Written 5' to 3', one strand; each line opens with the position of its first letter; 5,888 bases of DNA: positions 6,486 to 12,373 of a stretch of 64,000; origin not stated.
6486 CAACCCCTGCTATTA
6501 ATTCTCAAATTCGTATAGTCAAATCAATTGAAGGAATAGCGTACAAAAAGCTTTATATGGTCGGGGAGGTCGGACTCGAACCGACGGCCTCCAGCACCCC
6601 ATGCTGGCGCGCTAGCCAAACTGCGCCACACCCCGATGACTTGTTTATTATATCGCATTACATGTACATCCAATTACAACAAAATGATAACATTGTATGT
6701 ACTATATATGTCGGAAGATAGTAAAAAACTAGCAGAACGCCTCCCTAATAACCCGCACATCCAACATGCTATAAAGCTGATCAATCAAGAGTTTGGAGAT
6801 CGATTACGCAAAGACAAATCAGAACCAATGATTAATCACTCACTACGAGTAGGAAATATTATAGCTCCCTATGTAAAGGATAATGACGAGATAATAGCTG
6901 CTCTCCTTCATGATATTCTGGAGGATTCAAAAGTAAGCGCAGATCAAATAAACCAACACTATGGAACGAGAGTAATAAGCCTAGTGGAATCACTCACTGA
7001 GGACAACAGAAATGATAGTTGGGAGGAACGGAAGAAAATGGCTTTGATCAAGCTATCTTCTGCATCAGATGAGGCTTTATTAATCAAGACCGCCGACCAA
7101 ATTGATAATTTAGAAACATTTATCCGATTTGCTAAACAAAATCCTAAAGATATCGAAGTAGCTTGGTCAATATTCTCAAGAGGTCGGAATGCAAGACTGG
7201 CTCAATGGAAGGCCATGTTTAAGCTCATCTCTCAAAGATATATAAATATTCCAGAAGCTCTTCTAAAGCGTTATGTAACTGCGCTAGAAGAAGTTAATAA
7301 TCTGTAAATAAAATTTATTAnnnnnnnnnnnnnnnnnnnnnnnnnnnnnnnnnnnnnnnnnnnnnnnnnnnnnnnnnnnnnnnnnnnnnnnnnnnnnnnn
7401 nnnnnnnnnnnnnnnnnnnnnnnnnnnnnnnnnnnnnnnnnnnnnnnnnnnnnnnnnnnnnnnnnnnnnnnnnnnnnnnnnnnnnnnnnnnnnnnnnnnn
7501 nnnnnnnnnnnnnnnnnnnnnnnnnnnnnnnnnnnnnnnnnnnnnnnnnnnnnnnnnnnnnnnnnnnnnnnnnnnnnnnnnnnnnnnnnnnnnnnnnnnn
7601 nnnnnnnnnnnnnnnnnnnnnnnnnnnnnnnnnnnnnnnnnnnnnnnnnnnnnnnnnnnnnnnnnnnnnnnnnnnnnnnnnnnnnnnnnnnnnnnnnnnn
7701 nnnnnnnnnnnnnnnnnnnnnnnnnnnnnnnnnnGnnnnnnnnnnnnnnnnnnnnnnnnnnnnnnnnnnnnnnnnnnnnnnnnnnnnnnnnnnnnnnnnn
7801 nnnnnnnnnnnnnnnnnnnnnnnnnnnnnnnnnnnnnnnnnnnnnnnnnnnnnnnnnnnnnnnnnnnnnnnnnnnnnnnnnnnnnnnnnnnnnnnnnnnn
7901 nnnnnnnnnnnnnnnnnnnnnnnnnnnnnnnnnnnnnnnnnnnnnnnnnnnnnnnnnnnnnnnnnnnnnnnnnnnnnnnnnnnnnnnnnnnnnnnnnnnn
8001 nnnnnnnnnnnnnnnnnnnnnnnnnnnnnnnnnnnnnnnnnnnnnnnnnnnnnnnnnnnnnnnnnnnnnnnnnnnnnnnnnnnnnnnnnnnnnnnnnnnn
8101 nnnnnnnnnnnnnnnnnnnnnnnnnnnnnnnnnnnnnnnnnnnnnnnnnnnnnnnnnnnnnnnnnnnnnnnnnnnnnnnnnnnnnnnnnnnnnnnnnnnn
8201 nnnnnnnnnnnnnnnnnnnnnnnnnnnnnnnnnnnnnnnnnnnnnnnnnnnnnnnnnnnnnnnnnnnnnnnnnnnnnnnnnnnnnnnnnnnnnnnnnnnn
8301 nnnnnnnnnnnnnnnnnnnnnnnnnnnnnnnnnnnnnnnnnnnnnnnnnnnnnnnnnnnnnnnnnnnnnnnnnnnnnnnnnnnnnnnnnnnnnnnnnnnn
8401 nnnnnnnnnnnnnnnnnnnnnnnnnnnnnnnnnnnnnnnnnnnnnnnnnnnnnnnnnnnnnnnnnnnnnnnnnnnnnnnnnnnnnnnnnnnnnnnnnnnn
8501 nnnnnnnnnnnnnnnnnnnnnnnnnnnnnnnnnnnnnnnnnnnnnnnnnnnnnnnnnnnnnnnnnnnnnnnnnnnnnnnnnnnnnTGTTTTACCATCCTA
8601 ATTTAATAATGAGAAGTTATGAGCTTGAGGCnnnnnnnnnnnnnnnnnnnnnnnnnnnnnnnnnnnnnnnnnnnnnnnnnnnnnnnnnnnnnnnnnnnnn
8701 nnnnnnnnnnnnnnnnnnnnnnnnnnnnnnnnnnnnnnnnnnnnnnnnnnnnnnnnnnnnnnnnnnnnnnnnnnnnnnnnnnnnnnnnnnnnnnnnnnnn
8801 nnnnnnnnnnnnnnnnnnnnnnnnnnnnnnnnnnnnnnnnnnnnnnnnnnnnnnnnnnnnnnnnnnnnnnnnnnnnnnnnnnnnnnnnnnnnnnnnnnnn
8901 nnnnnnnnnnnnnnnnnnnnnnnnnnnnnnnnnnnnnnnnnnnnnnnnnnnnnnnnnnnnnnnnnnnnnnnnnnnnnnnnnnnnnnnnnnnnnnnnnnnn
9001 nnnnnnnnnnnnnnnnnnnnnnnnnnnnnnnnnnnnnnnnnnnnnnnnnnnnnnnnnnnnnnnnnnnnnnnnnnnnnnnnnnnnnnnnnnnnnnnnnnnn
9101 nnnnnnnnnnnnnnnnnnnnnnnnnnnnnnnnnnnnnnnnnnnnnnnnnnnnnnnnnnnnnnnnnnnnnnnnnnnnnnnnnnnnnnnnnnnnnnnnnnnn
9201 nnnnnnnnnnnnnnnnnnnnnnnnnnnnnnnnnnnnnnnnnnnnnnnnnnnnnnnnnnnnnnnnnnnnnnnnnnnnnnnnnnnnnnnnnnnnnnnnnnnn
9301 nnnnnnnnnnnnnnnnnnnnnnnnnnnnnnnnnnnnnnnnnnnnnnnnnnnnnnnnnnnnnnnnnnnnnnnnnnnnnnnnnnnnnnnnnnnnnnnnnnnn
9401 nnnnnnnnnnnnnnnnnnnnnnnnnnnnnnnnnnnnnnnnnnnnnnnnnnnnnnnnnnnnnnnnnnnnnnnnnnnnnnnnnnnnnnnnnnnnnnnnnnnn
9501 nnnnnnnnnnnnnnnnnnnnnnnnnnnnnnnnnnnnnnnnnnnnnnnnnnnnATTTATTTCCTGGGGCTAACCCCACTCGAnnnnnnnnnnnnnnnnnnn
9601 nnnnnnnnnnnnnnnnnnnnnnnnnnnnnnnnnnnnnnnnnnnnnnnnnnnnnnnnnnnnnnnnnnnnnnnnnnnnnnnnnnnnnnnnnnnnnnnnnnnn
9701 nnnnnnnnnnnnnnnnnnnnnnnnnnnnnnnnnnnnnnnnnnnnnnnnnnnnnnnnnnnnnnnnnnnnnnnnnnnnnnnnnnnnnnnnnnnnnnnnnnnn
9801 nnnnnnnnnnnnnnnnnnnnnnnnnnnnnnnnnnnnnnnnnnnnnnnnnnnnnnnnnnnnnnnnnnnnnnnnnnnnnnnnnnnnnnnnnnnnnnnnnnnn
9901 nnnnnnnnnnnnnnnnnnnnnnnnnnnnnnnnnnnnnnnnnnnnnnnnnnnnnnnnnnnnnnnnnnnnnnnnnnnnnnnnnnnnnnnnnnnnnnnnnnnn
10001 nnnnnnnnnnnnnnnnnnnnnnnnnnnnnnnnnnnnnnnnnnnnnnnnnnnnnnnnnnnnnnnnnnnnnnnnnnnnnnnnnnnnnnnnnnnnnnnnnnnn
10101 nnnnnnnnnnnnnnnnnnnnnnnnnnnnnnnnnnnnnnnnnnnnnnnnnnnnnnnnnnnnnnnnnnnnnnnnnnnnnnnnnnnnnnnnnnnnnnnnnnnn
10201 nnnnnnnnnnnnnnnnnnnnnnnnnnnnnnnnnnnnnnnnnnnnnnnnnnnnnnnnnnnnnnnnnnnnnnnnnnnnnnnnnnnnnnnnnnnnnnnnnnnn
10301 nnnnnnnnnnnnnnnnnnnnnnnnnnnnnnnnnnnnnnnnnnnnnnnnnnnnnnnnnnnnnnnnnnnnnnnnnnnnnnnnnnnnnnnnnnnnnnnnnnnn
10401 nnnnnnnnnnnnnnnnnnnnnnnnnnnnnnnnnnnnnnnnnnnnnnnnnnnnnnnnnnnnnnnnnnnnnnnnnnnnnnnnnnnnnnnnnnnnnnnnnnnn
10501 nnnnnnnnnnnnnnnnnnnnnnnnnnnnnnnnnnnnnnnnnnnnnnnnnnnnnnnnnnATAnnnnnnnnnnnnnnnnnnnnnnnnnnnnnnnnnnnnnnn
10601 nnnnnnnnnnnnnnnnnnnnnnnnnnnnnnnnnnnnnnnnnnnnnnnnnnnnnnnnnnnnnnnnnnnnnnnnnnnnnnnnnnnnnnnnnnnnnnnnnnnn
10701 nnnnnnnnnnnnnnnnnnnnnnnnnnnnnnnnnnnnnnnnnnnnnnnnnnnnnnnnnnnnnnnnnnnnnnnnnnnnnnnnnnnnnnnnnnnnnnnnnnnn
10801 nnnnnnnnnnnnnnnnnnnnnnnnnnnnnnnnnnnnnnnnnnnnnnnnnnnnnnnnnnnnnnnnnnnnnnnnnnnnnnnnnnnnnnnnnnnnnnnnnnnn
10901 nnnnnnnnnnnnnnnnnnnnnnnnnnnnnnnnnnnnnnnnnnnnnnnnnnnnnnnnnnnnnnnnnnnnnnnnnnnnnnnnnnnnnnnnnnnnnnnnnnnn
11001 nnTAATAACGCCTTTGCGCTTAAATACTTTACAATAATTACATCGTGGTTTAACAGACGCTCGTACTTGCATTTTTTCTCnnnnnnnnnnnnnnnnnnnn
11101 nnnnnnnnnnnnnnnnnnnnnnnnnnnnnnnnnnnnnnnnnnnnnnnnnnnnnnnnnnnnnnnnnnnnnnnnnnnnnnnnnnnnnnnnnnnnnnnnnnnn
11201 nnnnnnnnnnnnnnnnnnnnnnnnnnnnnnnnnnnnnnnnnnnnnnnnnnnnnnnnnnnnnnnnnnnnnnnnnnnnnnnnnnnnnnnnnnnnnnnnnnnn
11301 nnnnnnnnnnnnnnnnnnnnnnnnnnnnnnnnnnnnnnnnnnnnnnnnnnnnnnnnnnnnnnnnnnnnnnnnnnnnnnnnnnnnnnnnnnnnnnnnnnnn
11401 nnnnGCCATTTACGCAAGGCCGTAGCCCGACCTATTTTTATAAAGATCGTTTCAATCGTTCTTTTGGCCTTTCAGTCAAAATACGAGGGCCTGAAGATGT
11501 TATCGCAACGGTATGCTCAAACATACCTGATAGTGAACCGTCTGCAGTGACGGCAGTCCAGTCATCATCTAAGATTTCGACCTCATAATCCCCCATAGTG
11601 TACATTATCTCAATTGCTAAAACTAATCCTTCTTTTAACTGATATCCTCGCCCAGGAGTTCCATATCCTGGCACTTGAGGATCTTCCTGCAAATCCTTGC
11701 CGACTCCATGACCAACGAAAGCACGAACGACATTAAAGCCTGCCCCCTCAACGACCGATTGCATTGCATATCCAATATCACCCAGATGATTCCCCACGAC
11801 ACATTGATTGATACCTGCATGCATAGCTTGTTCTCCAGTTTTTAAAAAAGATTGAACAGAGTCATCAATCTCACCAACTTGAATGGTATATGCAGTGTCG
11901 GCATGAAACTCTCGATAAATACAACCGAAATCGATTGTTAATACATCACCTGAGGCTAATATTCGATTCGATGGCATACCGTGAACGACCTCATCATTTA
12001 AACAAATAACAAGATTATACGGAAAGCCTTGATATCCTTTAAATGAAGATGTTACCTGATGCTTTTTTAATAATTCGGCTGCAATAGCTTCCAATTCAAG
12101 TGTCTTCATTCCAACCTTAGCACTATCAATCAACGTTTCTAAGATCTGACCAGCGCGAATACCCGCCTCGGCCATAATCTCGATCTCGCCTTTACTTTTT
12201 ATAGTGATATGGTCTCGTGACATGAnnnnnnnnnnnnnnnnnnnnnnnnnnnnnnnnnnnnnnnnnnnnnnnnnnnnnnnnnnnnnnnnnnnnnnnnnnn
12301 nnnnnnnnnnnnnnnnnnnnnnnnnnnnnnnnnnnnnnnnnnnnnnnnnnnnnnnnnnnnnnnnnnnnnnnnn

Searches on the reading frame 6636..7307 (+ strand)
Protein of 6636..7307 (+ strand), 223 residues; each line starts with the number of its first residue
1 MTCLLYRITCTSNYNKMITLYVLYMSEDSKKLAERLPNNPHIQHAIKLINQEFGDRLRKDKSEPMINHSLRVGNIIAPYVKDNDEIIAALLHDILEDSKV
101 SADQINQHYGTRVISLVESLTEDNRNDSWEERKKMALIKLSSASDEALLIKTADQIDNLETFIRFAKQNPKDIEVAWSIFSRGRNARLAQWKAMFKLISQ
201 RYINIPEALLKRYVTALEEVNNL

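Call 44: search_protein_families(library=pfam, proteins=[window:6636-7307:+], max_evalue=0.001)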
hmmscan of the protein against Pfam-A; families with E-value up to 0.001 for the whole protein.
window:6636-7307:+ (223 aa): 2 families
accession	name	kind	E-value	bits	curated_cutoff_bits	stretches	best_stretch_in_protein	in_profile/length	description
PF13328.12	HD_4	-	1.2e-15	58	27.2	1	54-173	10-138/156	HD domain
PF01966.28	HD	-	6e-06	27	22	1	66-158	2-115/116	HD domain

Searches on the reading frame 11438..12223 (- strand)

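Call 4: search_protein_families(library=pfam, proteins=[window:11438-12223:-], max_evalue=0.01)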
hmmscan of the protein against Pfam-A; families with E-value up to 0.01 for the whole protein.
window:11438-12223:- (261 aa): 1 family
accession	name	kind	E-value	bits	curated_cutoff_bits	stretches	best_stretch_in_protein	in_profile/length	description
PF00557.29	Peptidase_M24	-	1.6e-37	129.8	23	1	15-242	1-207/208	Metallopeptidase family M24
